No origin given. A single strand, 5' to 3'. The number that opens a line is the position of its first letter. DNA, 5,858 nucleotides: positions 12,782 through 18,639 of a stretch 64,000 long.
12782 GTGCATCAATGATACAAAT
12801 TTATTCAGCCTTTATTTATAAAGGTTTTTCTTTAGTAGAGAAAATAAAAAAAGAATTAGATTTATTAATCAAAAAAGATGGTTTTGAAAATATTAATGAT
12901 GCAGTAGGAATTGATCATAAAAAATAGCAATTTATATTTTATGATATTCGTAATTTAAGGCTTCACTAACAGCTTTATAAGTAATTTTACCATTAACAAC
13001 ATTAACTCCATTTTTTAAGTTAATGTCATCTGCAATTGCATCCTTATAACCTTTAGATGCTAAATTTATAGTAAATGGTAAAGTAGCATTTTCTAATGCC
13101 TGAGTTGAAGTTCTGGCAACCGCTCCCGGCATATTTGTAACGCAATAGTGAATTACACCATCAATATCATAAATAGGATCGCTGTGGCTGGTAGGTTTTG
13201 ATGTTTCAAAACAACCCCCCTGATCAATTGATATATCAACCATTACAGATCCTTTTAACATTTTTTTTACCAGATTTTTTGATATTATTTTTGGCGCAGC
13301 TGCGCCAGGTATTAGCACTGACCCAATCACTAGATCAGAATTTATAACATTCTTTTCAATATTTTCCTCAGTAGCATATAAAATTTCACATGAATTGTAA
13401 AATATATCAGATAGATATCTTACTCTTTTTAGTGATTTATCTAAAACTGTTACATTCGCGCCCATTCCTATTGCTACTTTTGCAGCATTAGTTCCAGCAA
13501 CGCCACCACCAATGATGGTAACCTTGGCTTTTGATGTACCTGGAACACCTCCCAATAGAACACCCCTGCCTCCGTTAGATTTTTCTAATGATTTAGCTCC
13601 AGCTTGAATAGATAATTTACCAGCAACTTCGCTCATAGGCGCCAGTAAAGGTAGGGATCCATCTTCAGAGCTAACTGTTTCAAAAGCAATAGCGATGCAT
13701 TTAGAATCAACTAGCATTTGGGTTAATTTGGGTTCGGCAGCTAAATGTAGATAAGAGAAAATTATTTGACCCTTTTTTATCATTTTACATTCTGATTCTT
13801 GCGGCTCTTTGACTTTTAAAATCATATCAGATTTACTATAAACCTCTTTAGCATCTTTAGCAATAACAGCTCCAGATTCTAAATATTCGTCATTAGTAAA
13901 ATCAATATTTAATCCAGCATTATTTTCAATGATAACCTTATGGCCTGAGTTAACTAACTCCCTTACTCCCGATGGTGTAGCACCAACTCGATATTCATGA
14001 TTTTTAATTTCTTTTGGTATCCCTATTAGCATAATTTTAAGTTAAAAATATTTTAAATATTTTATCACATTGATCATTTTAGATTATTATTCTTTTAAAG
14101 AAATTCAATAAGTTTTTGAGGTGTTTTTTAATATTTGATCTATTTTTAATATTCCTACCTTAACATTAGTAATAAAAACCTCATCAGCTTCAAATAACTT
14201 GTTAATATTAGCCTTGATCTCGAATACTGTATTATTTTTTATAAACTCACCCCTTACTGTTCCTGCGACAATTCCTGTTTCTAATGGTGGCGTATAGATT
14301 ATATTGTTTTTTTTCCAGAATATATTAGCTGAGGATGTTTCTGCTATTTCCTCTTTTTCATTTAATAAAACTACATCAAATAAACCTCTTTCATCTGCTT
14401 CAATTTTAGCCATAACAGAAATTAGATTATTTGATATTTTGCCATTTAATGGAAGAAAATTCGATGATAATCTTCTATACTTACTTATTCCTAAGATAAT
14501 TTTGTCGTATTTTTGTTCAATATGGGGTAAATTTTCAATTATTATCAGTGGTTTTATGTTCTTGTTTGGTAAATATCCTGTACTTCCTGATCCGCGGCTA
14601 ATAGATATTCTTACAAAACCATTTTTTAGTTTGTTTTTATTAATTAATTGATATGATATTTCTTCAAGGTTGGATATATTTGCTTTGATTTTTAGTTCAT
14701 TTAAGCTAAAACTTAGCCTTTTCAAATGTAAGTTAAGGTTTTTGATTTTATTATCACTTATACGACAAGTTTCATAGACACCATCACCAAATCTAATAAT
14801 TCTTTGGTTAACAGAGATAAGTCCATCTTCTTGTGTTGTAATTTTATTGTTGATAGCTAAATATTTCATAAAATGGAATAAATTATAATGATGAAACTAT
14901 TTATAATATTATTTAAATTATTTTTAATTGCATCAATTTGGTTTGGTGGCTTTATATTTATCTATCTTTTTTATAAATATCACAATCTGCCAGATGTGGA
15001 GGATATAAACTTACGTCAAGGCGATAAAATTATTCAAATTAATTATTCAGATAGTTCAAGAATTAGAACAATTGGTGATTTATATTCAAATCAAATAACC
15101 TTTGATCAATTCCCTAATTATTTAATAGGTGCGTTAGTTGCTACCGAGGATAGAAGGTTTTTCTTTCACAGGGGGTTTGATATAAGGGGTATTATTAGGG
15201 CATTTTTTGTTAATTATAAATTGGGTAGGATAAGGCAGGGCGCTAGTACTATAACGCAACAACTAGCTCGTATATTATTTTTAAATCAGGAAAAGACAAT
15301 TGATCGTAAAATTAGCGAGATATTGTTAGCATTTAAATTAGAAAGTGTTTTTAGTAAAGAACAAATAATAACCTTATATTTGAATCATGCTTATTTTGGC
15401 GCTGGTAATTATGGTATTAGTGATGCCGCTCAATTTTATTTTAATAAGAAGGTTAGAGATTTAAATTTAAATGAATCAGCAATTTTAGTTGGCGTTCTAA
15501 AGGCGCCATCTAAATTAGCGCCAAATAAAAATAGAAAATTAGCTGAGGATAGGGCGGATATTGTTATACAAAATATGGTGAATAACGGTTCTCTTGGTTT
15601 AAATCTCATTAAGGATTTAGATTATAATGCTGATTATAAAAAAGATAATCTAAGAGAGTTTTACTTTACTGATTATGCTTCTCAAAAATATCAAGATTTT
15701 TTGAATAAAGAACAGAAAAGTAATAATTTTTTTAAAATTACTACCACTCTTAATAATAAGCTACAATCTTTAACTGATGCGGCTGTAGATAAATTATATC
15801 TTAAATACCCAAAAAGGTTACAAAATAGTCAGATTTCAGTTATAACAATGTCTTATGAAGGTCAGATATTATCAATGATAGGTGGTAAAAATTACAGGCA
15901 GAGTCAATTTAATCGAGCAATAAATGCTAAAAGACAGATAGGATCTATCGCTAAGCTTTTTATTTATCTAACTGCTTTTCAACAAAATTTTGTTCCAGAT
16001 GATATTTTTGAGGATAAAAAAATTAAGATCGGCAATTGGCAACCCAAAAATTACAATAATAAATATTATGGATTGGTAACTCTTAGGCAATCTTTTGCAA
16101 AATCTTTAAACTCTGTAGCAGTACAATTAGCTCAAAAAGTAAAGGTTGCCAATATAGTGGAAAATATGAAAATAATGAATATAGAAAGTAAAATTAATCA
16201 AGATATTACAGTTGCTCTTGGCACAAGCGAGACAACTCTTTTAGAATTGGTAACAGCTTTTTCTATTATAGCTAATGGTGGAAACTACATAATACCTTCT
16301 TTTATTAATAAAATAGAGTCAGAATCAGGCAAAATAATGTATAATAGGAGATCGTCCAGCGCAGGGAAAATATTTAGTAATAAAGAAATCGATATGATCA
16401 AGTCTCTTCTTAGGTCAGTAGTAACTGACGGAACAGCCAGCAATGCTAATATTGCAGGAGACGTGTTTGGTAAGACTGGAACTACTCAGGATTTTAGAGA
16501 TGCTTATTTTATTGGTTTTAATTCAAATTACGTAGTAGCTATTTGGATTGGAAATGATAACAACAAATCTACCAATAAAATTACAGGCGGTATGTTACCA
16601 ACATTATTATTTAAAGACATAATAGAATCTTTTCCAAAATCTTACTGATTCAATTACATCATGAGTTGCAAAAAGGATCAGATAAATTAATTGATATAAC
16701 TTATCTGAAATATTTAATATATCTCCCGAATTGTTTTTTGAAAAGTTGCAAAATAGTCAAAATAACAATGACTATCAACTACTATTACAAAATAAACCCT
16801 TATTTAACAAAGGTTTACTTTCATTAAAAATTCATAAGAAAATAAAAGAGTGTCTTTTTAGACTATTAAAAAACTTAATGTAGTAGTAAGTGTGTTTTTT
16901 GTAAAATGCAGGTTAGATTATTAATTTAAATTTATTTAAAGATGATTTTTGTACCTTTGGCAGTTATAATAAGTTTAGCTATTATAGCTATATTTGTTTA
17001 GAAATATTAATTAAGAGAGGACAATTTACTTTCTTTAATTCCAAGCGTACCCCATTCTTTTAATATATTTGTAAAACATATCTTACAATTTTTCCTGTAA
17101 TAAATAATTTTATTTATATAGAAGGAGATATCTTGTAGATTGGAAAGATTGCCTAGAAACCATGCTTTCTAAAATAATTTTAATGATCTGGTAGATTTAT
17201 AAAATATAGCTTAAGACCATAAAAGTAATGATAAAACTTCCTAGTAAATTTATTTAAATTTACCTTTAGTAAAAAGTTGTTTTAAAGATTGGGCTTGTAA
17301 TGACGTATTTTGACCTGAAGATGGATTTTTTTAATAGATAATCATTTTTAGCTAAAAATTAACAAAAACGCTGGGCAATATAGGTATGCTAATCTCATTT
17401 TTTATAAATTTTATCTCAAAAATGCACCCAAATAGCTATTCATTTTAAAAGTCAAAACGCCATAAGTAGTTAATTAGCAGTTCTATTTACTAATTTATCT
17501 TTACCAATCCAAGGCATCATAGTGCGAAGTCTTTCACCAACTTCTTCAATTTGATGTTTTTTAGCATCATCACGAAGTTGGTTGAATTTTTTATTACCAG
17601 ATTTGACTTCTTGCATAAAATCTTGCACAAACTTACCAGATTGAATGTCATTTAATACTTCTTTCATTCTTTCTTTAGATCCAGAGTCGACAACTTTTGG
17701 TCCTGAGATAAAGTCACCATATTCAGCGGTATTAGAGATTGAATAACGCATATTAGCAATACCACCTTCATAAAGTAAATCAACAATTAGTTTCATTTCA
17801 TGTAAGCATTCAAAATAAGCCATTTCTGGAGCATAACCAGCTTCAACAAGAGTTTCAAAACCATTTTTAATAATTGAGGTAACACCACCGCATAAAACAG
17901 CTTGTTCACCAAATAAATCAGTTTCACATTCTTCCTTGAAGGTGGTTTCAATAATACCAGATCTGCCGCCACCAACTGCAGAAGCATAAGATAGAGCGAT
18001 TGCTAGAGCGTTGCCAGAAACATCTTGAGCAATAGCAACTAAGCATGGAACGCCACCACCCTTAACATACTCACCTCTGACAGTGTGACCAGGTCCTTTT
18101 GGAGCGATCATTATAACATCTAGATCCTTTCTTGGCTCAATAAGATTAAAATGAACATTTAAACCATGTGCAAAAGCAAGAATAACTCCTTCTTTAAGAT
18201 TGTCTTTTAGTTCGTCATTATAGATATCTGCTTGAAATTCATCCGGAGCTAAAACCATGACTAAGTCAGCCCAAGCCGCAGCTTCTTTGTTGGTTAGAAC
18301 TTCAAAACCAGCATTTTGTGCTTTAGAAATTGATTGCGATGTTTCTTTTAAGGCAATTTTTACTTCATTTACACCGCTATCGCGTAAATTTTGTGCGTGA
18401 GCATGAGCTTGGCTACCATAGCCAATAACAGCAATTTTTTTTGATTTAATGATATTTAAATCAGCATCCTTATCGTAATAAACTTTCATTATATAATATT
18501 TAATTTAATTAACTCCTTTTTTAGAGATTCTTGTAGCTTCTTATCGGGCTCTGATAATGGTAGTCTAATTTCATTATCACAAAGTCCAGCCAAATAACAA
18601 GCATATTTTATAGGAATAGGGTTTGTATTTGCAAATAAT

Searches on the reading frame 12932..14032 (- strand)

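Call 75: search_protein_families(library=pfam, proteins=[window:12932-14032:-], max_evalue=0.00001)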
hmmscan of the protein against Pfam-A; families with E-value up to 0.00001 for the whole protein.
window:12932-14032:- (366 aa): 3 families
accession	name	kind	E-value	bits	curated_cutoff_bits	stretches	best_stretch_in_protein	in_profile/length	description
PF01262.27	AlaDh_PNT_C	-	1.6e-83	279.8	23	1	141-353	1-214/214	Alanine dehydrogenase/PNT, C-terminal domain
PF05222.21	AlaDh_PNT_N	-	3.1e-48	163.9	30.4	1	4-137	1-136/136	Alanine dehydrogenase/PNT, N-terminal domain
PF01488.26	Shikimate_DH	-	6.5e-07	29.9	24.3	1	166-269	10-113/138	Shikimate / quinate 5-dehydrogenase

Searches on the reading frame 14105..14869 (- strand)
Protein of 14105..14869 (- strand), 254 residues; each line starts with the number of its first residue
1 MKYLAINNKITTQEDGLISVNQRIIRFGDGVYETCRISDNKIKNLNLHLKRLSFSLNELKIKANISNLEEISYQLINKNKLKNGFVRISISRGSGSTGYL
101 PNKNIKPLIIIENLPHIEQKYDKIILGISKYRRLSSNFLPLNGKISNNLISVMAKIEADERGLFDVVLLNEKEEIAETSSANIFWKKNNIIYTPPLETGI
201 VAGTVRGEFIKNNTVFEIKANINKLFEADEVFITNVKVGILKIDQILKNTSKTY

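Call 75: search_protein_families(library=pfam, proteins=[window:14105-14869:-], max_evalue=0.00001)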
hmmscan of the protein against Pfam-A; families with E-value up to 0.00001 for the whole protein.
window:14105-14869:- (254 aa): 1 family
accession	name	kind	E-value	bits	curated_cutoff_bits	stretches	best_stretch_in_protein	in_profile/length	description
PF01063.24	Aminotran_4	-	7.2e-47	160.5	28.5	1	30-246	1-223/223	Amino-transferase class IV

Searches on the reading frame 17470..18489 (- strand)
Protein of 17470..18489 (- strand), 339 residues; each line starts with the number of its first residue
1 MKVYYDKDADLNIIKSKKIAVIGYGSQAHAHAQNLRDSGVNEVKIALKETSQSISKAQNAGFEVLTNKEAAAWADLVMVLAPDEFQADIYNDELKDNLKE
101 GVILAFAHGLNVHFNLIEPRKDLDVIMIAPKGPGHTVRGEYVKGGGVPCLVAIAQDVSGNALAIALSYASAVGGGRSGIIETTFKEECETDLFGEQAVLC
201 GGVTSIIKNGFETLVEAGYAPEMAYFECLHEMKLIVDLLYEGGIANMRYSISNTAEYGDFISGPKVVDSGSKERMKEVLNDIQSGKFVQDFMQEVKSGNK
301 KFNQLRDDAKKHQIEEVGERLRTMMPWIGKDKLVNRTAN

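Call 75: search_protein_families(library=pfam, proteins=[window:17470-18489:-], max_evalue=0.00001)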
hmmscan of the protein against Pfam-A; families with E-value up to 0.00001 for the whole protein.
window:17470-18489:- (339 aa): 3 families
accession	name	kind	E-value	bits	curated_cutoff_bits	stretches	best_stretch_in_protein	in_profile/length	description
PF07991.19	KARI_N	-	2.7e-73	245.4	20.6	1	14-178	2-165/165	Acetohydroxy acid isomeroreductase, NADPH-binding domain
PF01450.25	KARI_C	-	7.5e-65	218.1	29.1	1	184-327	1-144/144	Ketol-acid reductoisomerase, C-terminal domain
PF03807.23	F420_oxidored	-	2e-07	31.9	21.6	1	18-103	1-88/94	NADP oxidoreductase coenzyme F420-dependent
